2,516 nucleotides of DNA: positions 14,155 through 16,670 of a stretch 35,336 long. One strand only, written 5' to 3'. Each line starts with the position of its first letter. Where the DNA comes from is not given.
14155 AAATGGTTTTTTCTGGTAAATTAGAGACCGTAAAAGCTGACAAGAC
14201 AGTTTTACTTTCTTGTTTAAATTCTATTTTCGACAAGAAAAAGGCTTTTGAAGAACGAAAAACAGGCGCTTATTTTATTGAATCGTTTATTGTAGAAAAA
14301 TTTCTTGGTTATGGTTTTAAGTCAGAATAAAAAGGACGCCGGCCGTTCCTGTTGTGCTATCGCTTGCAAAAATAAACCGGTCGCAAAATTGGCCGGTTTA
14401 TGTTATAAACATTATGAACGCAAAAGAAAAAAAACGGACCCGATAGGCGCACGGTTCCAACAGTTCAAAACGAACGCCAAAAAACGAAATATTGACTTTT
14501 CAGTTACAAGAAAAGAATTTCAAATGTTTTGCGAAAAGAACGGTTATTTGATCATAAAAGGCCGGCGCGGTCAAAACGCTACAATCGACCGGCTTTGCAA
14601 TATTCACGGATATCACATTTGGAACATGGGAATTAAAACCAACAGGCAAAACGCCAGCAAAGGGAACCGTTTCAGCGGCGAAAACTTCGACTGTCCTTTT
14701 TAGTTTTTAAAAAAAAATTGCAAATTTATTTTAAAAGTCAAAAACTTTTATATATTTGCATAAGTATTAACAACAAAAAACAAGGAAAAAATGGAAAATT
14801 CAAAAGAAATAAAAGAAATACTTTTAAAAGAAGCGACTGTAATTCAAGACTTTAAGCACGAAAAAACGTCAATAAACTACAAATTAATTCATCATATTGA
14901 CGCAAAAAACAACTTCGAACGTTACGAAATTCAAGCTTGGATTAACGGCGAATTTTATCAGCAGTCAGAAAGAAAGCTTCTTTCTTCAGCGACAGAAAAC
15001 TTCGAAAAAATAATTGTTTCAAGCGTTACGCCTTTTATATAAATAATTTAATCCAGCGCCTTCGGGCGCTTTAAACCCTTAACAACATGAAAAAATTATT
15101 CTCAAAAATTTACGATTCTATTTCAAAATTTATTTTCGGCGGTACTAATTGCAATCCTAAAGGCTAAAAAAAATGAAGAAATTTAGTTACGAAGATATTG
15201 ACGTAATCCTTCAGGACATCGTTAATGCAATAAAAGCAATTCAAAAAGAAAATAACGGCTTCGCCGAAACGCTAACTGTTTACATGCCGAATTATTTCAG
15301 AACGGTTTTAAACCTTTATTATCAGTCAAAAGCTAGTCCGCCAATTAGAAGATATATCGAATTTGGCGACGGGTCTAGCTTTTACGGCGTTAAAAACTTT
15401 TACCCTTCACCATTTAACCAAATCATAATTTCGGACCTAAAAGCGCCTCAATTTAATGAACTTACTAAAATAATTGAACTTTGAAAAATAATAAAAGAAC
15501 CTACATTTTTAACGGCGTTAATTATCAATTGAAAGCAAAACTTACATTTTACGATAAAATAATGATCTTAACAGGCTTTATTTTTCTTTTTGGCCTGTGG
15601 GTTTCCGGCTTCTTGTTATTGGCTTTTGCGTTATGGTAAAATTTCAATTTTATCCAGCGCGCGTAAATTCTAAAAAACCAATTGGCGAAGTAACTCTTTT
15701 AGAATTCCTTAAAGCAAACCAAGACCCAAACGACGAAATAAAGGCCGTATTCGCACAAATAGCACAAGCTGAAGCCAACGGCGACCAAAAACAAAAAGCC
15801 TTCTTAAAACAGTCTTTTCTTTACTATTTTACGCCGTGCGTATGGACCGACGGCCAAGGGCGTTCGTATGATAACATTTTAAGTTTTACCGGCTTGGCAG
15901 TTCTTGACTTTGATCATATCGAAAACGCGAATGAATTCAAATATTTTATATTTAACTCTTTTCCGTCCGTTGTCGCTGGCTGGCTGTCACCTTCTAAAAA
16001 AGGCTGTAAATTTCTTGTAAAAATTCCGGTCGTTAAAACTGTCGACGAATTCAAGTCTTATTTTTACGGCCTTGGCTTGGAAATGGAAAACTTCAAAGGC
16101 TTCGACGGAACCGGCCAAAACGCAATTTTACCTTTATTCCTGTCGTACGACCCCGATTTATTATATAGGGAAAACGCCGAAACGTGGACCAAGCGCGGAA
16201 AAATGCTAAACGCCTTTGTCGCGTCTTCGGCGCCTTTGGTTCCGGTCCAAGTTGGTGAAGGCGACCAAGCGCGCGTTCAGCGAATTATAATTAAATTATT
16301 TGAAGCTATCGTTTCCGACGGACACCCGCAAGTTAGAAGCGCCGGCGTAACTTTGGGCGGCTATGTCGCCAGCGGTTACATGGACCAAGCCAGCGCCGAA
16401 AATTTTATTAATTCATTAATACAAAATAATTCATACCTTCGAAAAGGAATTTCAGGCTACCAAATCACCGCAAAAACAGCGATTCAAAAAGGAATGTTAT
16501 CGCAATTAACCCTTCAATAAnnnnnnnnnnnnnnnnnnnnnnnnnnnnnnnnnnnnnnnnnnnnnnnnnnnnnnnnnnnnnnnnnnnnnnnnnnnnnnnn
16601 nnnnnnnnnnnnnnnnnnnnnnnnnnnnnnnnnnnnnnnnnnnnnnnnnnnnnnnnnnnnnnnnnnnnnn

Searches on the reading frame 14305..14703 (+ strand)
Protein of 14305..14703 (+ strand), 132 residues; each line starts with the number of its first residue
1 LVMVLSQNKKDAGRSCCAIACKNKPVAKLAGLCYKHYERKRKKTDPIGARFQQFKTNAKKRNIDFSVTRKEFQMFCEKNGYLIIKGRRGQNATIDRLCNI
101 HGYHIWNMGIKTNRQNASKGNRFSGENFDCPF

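Call 81: search_protein_families(library=pfam, proteins=[window:14305-14703:+], max_evalue=0.05)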
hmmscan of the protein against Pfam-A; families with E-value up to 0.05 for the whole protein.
window:14305-14703:+ (132 aa): 1 family
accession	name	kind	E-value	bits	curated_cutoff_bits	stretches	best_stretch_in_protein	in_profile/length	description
PF18091.7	E3_UbLigase_RBR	-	0.019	15.5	23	0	7-38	32-63/92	E3 Ubiquitin Ligase RBR C-terminal domain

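Call 82: search_protein_families(library=phrogs, proteins=[window:14305-14703:+], max_evalue=0.001)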
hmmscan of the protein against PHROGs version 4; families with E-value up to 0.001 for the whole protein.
window:14305-14703:+ (132 aa): 3 families
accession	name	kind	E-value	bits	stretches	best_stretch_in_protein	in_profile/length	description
phrog_3322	-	DNA, RNA and nucleotide metabolism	2.4e-19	70.8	1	12-130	21-144/162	endonuclease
phrog_1035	-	DNA, RNA and nucleotide metabolism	2.5e-06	28.6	1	33-126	95-217/271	endonuclease VII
phrog_3118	-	DNA, RNA and nucleotide metabolism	2.3e-05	25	1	42-119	9-96/287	HNH endonuclease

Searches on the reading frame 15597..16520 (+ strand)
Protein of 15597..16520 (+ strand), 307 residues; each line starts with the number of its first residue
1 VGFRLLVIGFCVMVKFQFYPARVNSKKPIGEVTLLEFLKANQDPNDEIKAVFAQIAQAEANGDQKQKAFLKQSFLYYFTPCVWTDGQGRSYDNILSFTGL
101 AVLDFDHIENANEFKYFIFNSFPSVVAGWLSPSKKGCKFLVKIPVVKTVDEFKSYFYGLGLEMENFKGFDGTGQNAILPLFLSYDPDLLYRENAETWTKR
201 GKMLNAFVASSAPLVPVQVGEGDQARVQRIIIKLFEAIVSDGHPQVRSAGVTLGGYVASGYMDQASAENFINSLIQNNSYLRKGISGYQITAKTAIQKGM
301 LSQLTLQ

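Call 7: search_protein_families(library=pfam, proteins=[window:15597-16520:+], max_evalue=0.01)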
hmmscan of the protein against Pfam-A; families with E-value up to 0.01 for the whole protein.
window:15597-16520:+ (307 aa): 1 family
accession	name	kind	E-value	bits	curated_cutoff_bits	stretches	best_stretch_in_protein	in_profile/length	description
PF08800.15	BT4734-like_N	-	3.1e-09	37.5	22.4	1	76-190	7-134/134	BT4734-like, N-terminal domain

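Call 82: search_protein_families(library=phrogs, proteins=[window:15597-16520:+], max_evalue=0.001)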
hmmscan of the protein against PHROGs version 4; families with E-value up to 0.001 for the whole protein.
window:15597-16520:+ (307 aa): 3 families
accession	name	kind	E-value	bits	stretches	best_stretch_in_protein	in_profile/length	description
phrog_23402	-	unknown function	8.1e-106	354.9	1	14-304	6-296/301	-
phrog_18375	-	DNA, RNA and nucleotide metabolism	2e-07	30.7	1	90-196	72-180/644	DNA primase/helicase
phrog_28855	-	unknown function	4.4e-07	29.7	1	86-233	66-210/804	-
